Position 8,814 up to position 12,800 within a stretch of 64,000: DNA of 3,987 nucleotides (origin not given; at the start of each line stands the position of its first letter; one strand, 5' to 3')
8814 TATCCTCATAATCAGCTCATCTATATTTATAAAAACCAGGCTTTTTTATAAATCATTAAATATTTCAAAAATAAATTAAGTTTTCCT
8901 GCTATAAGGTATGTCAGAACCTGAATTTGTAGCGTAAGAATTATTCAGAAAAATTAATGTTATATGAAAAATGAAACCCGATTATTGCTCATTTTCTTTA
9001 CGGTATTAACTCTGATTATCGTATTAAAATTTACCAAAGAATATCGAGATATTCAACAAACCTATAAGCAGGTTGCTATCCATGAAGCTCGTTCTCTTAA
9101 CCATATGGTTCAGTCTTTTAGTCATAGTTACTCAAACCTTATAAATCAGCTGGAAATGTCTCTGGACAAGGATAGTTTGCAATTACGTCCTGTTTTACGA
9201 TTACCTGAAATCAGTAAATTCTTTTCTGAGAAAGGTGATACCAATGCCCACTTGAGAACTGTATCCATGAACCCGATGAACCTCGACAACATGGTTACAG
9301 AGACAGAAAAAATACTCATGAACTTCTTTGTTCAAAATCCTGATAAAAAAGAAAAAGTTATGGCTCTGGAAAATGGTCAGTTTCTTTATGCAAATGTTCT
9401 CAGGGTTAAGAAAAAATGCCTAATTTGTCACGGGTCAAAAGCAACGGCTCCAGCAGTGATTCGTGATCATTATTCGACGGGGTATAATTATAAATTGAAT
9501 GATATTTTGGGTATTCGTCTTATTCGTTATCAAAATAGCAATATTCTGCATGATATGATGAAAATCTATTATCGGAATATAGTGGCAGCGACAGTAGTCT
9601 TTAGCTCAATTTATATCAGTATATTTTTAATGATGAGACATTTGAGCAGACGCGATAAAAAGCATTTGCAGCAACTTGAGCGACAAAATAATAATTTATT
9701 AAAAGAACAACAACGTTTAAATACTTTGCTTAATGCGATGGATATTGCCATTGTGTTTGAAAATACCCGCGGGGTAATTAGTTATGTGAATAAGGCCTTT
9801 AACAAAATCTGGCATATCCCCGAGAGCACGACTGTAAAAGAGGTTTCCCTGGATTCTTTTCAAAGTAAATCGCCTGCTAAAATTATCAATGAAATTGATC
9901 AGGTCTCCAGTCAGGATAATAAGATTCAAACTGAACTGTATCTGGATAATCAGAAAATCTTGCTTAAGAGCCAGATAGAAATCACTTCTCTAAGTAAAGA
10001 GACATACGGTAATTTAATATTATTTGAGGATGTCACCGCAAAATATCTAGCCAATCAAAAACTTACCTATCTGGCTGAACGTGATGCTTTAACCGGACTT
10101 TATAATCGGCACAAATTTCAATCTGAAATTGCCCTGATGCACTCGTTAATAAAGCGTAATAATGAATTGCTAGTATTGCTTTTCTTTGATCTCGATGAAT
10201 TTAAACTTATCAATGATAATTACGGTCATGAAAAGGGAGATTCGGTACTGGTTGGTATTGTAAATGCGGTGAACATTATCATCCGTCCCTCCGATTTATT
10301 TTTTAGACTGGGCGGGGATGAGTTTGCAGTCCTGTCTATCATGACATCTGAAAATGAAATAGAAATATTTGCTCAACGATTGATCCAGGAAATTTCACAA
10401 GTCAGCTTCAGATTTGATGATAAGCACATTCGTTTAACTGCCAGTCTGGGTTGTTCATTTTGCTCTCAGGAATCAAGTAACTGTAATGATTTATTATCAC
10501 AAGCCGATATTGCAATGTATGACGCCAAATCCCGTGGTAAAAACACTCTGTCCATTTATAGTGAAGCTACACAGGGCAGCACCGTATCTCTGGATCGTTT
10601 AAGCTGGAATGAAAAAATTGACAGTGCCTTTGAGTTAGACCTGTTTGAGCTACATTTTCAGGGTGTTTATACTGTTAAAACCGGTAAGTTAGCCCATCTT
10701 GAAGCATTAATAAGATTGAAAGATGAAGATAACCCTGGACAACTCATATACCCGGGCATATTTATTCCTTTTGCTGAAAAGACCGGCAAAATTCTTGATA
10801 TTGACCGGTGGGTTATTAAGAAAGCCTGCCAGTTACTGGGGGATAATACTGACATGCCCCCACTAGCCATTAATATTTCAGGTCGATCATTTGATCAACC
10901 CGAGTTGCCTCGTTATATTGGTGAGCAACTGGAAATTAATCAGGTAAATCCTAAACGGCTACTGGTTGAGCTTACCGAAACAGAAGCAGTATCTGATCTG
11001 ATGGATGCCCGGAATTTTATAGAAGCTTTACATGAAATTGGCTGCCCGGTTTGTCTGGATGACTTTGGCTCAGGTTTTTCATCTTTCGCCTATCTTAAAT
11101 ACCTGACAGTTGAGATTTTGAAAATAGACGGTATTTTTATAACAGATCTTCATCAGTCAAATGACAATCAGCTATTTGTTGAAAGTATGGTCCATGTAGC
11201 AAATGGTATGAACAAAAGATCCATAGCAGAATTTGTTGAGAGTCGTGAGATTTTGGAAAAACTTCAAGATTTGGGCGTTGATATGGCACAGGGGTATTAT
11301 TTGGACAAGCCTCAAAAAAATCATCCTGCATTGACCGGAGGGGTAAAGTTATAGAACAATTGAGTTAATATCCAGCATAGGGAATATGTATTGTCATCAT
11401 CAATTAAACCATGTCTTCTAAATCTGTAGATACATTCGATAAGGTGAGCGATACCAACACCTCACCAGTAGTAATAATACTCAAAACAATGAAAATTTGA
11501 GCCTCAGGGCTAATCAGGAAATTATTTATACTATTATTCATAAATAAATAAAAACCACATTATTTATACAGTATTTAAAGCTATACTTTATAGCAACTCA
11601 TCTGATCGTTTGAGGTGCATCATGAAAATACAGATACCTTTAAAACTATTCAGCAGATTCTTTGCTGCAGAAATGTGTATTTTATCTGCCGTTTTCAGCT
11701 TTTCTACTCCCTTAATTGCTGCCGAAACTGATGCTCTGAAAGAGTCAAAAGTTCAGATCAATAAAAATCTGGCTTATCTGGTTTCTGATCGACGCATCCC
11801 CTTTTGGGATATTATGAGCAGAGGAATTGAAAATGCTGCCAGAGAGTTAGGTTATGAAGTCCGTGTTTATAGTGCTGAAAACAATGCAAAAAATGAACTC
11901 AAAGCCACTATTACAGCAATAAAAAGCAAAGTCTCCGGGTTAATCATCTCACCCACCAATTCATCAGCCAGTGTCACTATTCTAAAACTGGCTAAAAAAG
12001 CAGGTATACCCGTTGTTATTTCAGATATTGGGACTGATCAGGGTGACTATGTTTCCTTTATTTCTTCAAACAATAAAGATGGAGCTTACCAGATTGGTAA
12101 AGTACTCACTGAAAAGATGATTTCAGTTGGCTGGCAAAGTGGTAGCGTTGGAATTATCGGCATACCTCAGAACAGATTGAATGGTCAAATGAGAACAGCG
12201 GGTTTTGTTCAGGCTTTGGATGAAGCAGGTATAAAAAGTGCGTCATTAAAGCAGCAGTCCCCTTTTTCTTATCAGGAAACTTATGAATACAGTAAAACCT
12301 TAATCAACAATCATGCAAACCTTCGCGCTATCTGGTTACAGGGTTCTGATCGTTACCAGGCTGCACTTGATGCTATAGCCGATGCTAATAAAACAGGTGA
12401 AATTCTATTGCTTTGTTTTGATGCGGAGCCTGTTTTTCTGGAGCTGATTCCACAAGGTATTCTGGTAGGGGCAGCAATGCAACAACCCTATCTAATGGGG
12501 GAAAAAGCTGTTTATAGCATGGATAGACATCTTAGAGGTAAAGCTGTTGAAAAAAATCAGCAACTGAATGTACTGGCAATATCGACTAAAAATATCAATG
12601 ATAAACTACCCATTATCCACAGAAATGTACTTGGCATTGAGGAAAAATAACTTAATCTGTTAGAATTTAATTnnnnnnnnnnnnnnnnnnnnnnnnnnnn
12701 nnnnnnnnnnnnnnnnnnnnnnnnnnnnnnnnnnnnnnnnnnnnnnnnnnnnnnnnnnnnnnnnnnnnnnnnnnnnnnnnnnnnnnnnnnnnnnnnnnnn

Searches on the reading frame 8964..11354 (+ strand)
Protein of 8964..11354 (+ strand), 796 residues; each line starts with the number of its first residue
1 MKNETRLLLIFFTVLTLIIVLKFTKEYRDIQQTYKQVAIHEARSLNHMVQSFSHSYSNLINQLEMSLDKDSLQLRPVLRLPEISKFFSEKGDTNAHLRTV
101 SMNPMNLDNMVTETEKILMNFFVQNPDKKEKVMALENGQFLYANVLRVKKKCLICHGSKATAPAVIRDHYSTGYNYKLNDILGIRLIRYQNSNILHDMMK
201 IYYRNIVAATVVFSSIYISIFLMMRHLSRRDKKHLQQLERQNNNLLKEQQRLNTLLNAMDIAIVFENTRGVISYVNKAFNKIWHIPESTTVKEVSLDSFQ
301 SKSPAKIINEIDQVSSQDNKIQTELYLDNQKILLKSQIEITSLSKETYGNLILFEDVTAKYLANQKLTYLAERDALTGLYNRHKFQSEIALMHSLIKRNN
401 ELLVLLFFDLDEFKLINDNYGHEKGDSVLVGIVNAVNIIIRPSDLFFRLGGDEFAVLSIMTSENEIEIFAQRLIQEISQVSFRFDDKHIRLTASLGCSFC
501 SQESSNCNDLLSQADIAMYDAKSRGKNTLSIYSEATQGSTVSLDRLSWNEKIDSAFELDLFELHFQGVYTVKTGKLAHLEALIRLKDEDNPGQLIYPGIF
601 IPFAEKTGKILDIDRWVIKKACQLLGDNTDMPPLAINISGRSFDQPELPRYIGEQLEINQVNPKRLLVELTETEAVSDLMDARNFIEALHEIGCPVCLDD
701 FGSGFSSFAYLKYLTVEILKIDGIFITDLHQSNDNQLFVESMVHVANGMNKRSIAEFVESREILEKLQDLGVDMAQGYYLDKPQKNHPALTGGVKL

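Call 28: search_protein_families(library=pfam, proteins=[window:8964-11354:+], max_evalue=0.00001)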
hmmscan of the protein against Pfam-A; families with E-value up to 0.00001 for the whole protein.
window:8964-11354:+ (796 aa): 3 families
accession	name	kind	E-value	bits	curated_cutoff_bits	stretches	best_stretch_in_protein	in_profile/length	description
PF00563.25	EAL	-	6.7e-63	212.6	31.3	1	551-783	3-236/236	EAL domain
PF00990.26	GGDEF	-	4.6e-40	137.4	23.8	1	372-527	2-160/161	Diguanylate cyclase, GGDEF domain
PF11845.13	Tll0287-like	-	1.2e-21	78.1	24.1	1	32-187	2-141/144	Tll0287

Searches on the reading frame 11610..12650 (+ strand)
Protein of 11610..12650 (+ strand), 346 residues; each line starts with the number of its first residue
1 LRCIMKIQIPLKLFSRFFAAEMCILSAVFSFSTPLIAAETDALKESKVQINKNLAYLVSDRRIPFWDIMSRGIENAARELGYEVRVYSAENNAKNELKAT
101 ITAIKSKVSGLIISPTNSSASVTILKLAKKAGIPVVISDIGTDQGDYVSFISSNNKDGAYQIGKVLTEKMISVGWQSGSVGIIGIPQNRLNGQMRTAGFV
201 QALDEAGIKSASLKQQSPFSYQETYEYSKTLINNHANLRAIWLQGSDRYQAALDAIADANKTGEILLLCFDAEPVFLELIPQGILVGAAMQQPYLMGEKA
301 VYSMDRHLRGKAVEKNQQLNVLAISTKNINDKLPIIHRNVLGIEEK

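Call 46: search_protein_families(library=pfam, proteins=[window:11610-12650:+], max_evalue=0.00001)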
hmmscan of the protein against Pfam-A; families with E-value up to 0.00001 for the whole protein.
window:11610-12650:+ (346 aa): 3 families
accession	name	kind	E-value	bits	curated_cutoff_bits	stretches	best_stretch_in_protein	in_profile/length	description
PF13407.12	Peripla_BP_4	-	2.6e-44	152.2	35.1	1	55-311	2-257/258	Periplasmic binding protein domain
PF00532.27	Peripla_BP_1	-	5.8e-17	62.5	22.2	1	53-219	3-160/281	Periplasmic binding proteins and sugar binding domain of LacI family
PF13377.12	Peripla_BP_3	-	5.2e-06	27.1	26.5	0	180-319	12-156/167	Periplasmic binding protein-like domain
